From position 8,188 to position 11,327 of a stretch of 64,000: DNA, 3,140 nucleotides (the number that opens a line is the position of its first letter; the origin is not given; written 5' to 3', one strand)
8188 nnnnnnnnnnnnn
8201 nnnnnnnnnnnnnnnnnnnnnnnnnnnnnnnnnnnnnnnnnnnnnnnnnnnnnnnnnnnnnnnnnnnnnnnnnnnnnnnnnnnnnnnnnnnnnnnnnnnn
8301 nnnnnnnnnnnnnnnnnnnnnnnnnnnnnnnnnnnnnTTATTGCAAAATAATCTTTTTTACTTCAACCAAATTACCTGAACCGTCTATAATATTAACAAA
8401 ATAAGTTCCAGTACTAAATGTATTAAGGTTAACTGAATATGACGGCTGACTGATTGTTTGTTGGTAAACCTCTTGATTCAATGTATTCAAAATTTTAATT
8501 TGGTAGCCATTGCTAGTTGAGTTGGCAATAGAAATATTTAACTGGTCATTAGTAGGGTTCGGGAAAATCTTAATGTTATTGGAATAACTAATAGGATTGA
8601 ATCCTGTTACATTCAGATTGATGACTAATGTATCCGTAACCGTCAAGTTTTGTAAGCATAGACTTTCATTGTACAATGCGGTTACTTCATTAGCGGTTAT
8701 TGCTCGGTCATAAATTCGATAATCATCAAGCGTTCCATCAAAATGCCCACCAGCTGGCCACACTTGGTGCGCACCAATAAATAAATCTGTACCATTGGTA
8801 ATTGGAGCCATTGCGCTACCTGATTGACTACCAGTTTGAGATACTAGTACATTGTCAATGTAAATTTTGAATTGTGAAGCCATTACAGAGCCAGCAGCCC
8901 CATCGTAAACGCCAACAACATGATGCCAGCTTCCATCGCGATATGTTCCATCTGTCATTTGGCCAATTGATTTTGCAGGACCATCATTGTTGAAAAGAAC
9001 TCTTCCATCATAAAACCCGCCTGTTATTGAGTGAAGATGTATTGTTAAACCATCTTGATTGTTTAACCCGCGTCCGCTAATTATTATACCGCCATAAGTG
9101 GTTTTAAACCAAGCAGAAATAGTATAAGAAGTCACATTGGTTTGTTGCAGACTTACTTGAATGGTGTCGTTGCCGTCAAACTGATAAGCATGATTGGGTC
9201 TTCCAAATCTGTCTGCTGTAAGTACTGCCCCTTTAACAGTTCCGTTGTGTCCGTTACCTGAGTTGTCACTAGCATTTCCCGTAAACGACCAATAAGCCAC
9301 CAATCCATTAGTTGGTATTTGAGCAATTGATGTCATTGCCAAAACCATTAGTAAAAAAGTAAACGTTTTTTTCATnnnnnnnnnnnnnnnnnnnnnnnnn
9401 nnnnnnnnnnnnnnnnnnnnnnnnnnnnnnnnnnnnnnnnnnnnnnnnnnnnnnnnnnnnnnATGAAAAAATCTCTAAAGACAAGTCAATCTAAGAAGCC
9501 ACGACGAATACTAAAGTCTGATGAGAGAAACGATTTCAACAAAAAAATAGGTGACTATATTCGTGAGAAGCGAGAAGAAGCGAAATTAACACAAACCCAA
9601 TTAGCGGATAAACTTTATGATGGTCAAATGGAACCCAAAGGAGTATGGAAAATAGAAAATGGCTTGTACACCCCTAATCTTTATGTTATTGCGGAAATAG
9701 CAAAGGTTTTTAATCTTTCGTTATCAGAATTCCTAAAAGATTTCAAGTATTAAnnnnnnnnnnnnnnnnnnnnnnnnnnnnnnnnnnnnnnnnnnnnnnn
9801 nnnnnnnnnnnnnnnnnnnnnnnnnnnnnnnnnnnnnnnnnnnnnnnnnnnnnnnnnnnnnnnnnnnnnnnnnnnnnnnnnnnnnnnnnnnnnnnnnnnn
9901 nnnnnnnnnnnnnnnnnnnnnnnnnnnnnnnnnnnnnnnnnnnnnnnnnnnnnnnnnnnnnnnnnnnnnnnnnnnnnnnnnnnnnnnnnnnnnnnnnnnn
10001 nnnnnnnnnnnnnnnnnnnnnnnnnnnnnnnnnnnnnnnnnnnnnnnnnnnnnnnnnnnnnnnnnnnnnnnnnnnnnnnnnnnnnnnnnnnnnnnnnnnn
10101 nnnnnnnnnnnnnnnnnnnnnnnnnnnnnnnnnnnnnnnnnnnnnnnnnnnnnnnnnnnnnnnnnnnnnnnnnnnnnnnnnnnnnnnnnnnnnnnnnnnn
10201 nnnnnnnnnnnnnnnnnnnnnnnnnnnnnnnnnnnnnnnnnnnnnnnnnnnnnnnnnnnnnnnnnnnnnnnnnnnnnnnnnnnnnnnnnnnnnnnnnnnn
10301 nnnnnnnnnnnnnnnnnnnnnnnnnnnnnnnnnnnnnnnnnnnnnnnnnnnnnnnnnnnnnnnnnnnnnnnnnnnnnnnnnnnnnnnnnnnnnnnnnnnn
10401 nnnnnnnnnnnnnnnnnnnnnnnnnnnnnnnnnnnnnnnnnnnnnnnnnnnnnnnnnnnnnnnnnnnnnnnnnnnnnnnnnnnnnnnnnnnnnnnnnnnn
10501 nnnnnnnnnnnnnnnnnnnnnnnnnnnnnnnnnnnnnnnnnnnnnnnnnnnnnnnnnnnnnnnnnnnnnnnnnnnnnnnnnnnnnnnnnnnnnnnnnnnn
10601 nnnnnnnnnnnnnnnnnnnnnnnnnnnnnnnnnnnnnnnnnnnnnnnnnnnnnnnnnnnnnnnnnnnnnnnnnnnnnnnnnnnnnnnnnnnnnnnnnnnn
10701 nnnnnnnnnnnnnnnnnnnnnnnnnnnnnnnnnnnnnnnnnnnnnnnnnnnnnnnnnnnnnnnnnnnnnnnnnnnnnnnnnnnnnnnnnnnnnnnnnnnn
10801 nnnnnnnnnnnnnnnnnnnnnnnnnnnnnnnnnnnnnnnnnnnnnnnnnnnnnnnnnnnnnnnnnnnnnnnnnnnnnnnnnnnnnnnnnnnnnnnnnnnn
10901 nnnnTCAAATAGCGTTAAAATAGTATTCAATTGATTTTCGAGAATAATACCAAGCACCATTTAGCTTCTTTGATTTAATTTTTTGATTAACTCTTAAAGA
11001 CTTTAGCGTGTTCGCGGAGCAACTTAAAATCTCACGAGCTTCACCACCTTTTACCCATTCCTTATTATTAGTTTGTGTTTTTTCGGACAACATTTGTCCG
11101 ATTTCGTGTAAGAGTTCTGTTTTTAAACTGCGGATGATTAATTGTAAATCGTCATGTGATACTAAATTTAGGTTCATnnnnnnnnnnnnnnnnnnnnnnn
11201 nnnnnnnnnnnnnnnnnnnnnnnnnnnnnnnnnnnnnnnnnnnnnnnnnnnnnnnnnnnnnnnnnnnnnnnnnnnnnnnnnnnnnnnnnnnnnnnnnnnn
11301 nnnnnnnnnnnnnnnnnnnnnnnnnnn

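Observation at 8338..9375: T9SS-secreted LamG-fold protein carried as cargo of the mobile element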

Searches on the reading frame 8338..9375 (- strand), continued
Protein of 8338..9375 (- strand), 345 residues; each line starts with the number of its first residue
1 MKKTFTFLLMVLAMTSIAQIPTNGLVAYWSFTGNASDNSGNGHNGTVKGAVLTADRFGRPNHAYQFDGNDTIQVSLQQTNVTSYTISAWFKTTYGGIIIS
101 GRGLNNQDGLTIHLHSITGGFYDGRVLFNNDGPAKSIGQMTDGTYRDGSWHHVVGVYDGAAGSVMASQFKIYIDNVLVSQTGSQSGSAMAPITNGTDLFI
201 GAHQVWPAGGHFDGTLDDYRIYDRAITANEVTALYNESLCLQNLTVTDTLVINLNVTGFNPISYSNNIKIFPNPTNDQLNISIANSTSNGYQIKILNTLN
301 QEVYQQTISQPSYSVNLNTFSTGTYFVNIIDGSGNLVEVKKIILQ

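Call 88: search_solved_structures(query=A1, max_evalue=0.001)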
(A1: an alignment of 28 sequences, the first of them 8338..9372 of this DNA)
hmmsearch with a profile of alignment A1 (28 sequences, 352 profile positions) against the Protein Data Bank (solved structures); distinct sequences matched with E-value up to 0.001: 18.
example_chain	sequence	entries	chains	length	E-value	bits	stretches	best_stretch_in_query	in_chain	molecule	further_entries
4qvs_A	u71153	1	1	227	3.1e-10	43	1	62-239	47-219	S-layer domain-containing protein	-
8glj_D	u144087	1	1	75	1.3e-07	34.4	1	274-352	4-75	Por secretion system C-terminal sorting domain-containing protein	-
8glk_D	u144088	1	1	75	1.2e-06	31.3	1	273-351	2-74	Endonuclease I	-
8sl1_A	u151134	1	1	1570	1.9e-06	30.6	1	83-235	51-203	Pappalysin-2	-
5hon_A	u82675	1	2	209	2e-06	30.5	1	25-239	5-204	Extracellular arabinanase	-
7pzj_A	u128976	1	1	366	2.6e-06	30.2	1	267-345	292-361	Lipase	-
8a7d_C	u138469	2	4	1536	1.3e-05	27.9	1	62-237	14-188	Pappalysin-1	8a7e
7y5n_C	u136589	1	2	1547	1.3e-05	27.9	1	62-237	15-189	Pappalysin-1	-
7ufg_A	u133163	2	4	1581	1.3e-05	27.8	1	62-237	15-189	Pappalysin-1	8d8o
8hgg_C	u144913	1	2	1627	1.4e-05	27.8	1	62-237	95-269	Pappalysin-1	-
7y5q_A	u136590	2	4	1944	1.5e-05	27.6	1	62-237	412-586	Maltose/maltodextrin-binding periplasmic protein,Pappalysin-1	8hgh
4c1w_A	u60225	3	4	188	2.2e-05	27.1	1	143-237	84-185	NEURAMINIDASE | SIALIDASE A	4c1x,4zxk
1diw_A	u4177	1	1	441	3.4e-05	26.5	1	80-246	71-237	TETANUS TOXIN HC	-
5jvk_A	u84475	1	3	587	6.2e-05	25.6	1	253-344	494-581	Uncharacterized protein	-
5ho0_A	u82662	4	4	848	9.9e-05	24.9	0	24-239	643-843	Extracellular arabinanase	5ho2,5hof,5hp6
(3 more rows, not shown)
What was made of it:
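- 8341..8568 (-): Type A T9SS C-terminal sorting domain (aa 270-345). The family profile matches solved Por sorting domains 8glj_D and 8glk_D (call 88).
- On T9SS type A cargo protein: The family profile hits solved Por sorting domains 8glj_D and 8glk_D (call 88).
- The family profile also matches sialidase CBM40 and pentraxin lectin domains (call 88).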

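Call 92: search_protein_families(library=pfam, proteins=[L015:2501-5107:+, L015:7598-8428:-, L015:8492-10006:+, L015:10165-11046:+, L015:11600-12832:-, L017:1512-2237:+, L017:2234-3502:+, L017:3596-4945:+, L017:5485-5856:-, L017:7167-7508:+], max_evalue=0.0001)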
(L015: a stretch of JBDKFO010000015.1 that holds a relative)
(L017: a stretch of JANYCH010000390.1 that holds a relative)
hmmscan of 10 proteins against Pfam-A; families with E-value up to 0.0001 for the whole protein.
L015:2501-5107:+ (868 aa): 5 families
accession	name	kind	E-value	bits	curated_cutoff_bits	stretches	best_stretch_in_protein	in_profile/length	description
PF00488.27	MutS_V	-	2.8e-79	265.9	30.2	1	617-804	2-188/188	MutS domain V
PF05192.23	MutS_III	-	5.2e-47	161.1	34.1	1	274-562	2-194/194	MutS domain III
PF01624.25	MutS_I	-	1e-39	135.7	20.6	1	11-122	1-112/113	MutS domain I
PF05190.23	MutS_IV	-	1.3e-27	96.3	22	1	431-522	1-92/92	MutS family domain IV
PF05188.22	MutS_II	-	3.9e-21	76.3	25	1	131-256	1-132/133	MutS domain II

L015:7598-8428:- (276 aa): 1 family
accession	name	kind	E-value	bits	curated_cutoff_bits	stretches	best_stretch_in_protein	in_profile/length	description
PF10977.13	DUF2797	-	2.1e-85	286.6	25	1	48-271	2-227/227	Protein of unknown function (DUF2797)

L015:8492-10006:+ (504 aa): 3 families
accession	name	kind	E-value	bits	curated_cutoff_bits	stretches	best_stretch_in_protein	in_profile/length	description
PF03321.19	GH3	-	4e-63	213.9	23.6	1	17-270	1-303/304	GH3 family N-terminal domain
PF23572.1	GH3_C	-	3.9e-24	86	23.6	1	381-493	1-118/119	GH3 family C-terminal domain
PF23571.1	GH3_M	-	1.6e-20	73.4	23.6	1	297-366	2-75/75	GH3 family central domain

L015:10165-11046:+ (293 aa): 1 family
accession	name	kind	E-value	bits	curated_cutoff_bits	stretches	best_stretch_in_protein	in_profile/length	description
PF00892.27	EamA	-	9.9e-44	149.3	28.2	2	152-288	3-134/135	EamA-like transporter family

L015:11600-12832:- (410 aa): 11 families
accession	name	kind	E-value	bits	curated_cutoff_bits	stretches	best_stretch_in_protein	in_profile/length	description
PF07724.20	AAA_2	-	9.2e-31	107.5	27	1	106-302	2-165/166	AAA domain (Cdc48 subfamily)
PF00004.35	AAA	-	4e-16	60.1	21.2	1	110-234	1-99/131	ATPase family associated with various cellular activities (AAA)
PF06689.19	zf-C4_ClpX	-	2.2e-14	53.5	27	1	8-43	3-39/39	ClpX C4-type zinc finger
PF10431.15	ClpB_D2-small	-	1.2e-09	38.5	21.9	1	309-384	1-72/81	C-terminal, D2-small domain, of ClpB protein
PF00493.29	MCM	-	8.2e-07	28.8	23.3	1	69-187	22-136/224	MCM P-loop domain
PF13401.12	AAA_22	-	1.6e-06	28.9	27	0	107-184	5-96/130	AAA domain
PF07728.20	AAA_5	-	2.9e-06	27.8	22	1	109-186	1-80/139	AAA domain (dynein-related subfamily)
PF05496.18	RuvB_N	-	7.7e-06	26.2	27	1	69-188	6-100/159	Holliday junction DNA helicase RuvB P-loop domain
PF01078.27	Mg_chelatase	-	1.5e-05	24.9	20.3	0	108-131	23-46/207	Magnesium chelatase, subunit ChlI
PF12775.13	AAA_7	-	1.8e-05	24.8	25.8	1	106-183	32-111/181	P-loop containing dynein motor region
PF00158.32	Sigma54_activat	-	4.6e-05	23.6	20.2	0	100-129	15-44/168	Sigma-54 interaction domain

L017:1512-2237:+ (241 aa): 2 families
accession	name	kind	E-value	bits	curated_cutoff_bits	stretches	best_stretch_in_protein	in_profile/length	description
PF00072.30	Response_reg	-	4.6e-26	91.6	30.2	1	20-129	1-110/111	Response regulator receiver domain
PF00486.34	Trans_reg_C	-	6.5e-18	65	26.2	1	165-238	4-76/77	Transcriptional regulatory protein, C terminal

L017:2234-3502:+ (422 aa): 2 families
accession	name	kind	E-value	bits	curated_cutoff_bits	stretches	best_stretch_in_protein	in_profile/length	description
PF00512.31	HisKA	-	2.5e-12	47.1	26.9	1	214-278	2-65/66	His Kinase A (phospho-acceptor) domain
PF02518.31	HATPase_c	-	6e-12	46.4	26.4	1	329-409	6-93/111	Histidine kinase-, DNA gyrase B-, and HSP90-like ATPase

L017:3596-4945:+ (449 aa): 2 families
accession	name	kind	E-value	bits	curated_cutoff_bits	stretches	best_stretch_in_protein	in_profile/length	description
PF19412.4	DUF5982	-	4.4e-28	97.4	23.9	1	34-97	1-64/64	Domain of unknown function (DUF5982)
PF01103.29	Omp85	-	1.4e-22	81.1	24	1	110-449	18-325/325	Omp85 superfamily domain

L017:5485-5856:- (123 aa): 4 families
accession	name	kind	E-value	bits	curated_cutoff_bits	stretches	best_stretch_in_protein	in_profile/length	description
PF01381.28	HTH_3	-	3.4e-13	49.9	23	1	7-61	1-55/55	Helix-turn-helix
PF12844.13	HTH_19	-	3.4e-09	36.9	30.2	1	4-62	1-59/64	Helix-turn-helix domain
PF13560.12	HTH_31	-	5.3e-09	36.7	27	1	3-60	2-60/64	Helix-turn-helix domain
PF13443.12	HTH_26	-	1e-07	32.5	22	1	6-65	1-61/63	Cro/C1-type HTH DNA-binding domain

L017:7167-7508:+ (113 aa): 0 families
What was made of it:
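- In L015 and L017 the pair sits among housekeeping genes with no recombinase (call 92).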

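Call 99: search_protein_families(library=padloc, proteins=[L005:1786-3066:+, L005:3056-5062:+, L005:7273-7602:+, L005:9652-11112:+, L005:11247-12110:+, L005:12168-12968:-, L007:5952-6488:+, L007:6496-7128:+, L003:2078-3061:-], max_evalue=0.001)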
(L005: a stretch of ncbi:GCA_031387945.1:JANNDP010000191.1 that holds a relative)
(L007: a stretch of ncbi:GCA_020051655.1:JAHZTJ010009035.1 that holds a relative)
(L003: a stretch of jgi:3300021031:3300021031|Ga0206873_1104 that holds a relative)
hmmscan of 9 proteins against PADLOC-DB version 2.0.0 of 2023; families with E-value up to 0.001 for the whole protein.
L005:1786-3066:+ (426 aa): 2 families
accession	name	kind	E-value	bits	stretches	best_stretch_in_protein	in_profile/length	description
PDLC03865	LmuB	-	9.1e-07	25.4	1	5-384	507-849/1007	-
PDLC03859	LmuB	-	9.6e-06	23.1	1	5-155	329-478/611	-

L005:3056-5062:+ (668 aa): 0 families

L005:7273-7602:+ (109 aa): 0 families

L005:9652-11112:+ (486 aa): 11 families
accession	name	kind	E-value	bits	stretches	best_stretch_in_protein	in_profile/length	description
PDLC03963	SoFic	-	5.9e-20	70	1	246-472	50-282/361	-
PDLC04836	PDC-S04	-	1.8e-16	58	1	237-452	9-229/244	-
PDLC04837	PDC-S04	-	2.7e-12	44.5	1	255-454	29-228/234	-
PDLC04840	PDC-S04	-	1.3e-09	36.1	1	385-453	151-215/227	-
PDLC04966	PDC-S24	-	1.1e-07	29.1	1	374-419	302-349/497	-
PDLC04839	PDC-S04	-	5.8e-07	27.4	1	386-445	137-197/205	-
PDLC04838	PDC-S04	-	7.5e-07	27.1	1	376-449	130-201/209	-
PDLC02269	AbiEi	-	2.2e-06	25.2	1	10-84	23-95/251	AbiEi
PDLC02287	AbiEi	-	6.1e-05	20.7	1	10-73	23-84/253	AbiEi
PDLC04842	PDC-S04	-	0.00022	19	1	389-446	111-165/202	-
PDLC04841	PDC-S04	-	0.00054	17.7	0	387-436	207-256/292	-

L005:11247-12110:+ (287 aa): 0 families

L005:12168-12968:- (266 aa): 0 families

L007:5952-6488:+ (178 aa): 0 families

L007:6496-7128:+ (210 aa): 0 families

L003:2078-3061:- (327 aa): 0 families

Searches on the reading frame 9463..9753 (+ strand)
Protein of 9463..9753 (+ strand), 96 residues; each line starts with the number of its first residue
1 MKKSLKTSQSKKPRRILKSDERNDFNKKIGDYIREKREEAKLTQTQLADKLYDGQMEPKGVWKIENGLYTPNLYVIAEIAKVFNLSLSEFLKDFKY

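Call 6: search_protein_families(library=pfam, proteins=[window:9463-9753:+], max_evalue=0.01)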
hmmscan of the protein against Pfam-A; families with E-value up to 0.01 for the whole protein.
window:9463-9753:+ (96 aa): 3 families
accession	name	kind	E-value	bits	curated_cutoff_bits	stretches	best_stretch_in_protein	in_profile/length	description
PF01381.28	HTH_3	-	7.1e-10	39.2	23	1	33-90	1-55/55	Helix-turn-helix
PF13560.12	HTH_31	-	1.1e-05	26.1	27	1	29-89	2-60/64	Helix-turn-helix domain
PF12844.13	HTH_19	-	0.0018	18.6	30.2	1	33-91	4-59/64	Helix-turn-helix domain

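Call 7: search_protein_families(library=ncbifam, proteins=[window:9463-9753:+], max_evalue=0.01)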
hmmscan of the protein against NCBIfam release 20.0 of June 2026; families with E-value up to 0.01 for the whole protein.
window:9463-9753:+ (96 aa): 7 families
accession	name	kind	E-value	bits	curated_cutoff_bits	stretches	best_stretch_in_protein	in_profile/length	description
TIGR03070.1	couple_hipB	subfamily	7.4e-09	35.4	71.65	1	27-87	1-58/58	type II toxin-antitoxin system Y4mF family antitoxin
TIGR00270.2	TIGR00270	equivalog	6.6e-07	29.3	110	1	6-90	54-134/159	multiprotein bridging factor aMBF1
NF041951.1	phage_RstR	subfamily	5.1e-06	26.7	80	1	29-91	3-62/108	RstR family transcriptional repressor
NF006015.0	PRK08154.1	subfamily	0.00083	18.6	204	1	6-93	8-92/314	anaerobic benzoate catabolism transcriptional regulator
NF047948.1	male_kill_WMK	equivalog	0.0019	17.7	300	1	21-91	154-222/300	WO male-killing family protein Wmk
NF052239.1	antitox_spr1629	equivalog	0.0028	16.8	335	1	29-92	3-63/377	spr1629 family repressor/antitoxin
NF007408.0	PRK09943.1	equivalog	0.0066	16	211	1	28-92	7-68/185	HTH-type transcriptional regulator PuuR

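Call 23: search_protein_families(library=phrogs, proteins=[window:9463-9753:+], max_evalue=0.01)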
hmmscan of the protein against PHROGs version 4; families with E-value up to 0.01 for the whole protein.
window:9463-9753:+ (96 aa): 10 families
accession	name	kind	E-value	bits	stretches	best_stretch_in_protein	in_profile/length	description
phrog_4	-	transcription regulation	2.2e-12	47.7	1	12-92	120-193/400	transcriptional repressor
phrog_3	-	transcription regulation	1e-10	43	1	16-93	81-148/430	transcriptional repressor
phrog_8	-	transcription regulation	1.1e-10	42.5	1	7-91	51-136/346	transcriptional regulator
phrog_1373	-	transcription regulation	1.4e-06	29.4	1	21-87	56-119/166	transcriptional regulator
phrog_5823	-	transcription regulation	2e-06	28.2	1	27-90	5-66/404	transcriptional regulator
phrog_2967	-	transcription regulation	4.3e-06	27.4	1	22-92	4-71/225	transcriptional regulator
phrog_2439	-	transcription regulation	8.1e-06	25.9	1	28-93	7-69/367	transcriptional regulator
phrog_7396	-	unknown function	0.0015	19.2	1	22-87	9-74/227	-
phrog_4836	-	transcription regulation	0.0031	18.1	1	23-78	70-123/194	CII-like regulator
phrog_7950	-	transcription regulation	0.0075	17.3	0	34-55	13-34/68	transcriptional repressor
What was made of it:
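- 9463..9753 (+): XRE/HTH_3 regulator (96 aa), partner of the LamG gene. PF01381 at 7e-10 and PHROG repressor families (calls 6, 23).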

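Call 24: search_protein_families(library=padloc, proteins=[window:9463-9753:+], max_evalue=0.01)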
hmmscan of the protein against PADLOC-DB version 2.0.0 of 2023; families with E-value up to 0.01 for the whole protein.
window:9463-9753:+ (96 aa): 8 families
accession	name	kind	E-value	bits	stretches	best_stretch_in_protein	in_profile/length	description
PDLC02926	HTH_VI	-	7.2e-09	33.8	1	28-90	1-60/92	-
PDLC04775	PDC-M69A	-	3.4e-05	22.3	1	26-92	5-68/113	-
PDLC03947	RmrA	-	3.8e-05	20.7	1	21-94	4-74/383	-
PDLC04142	capH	-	9.9e-05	21.4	1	24-91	2-65/103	capH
PDLC03954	RmrA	-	0.00011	19.2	1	26-93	8-72/380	-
PDLC03945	RmrA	-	0.00021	18.6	1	29-92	3-63/394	-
PDLC03951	RmrA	-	0.0012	15.9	1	34-93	14-70/400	-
PDLC03952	RmrA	-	0.0036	14.2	1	22-92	16-83/395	-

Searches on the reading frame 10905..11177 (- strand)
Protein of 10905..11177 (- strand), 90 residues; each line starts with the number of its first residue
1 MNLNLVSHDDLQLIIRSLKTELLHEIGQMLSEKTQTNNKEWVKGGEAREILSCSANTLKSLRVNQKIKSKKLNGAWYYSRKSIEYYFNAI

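Call 6: search_protein_families(library=pfam, proteins=[window:10905-11177:-], max_evalue=0.01)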
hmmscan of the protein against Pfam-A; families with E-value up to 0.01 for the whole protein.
window:10905-11177:- (90 aa): 1 family
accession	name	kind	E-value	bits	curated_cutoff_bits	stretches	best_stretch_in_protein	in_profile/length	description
PF12728.13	HTH_17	-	1.9e-06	28.5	27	1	46-88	6-48/51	Helix-turn-helix domain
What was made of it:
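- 10905..11177 (-): Xis-like HTH_17 protein (90 aa). PF12728 at 28.5 bits, cut-off 27 (call 6).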

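Call 7: search_protein_families(library=ncbifam, proteins=[window:10905-11177:-], max_evalue=0.01)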
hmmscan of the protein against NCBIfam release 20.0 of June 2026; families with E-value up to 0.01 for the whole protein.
window:10905-11177:- (90 aa): 0 families

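Call 23: search_protein_families(library=phrogs, proteins=[window:10905-11177:-], max_evalue=0.01)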
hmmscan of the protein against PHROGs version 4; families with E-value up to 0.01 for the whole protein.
window:10905-11177:- (90 aa): 1 family
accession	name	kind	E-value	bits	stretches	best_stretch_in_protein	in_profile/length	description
phrog_668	-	DNA, RNA and nucleotide metabolism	0.00031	21.5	1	15-88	32-111/181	HTH DNA binding protein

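Call 24: search_protein_families(library=padloc, proteins=[window:10905-11177:-], max_evalue=0.01)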
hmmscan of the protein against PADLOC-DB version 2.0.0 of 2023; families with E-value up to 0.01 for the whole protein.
window:10905-11177:- (90 aa): 1 family
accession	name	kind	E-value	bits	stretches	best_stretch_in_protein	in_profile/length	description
PDLC02716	PbeC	-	0.0035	13.8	1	7-73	192-258/639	PbeC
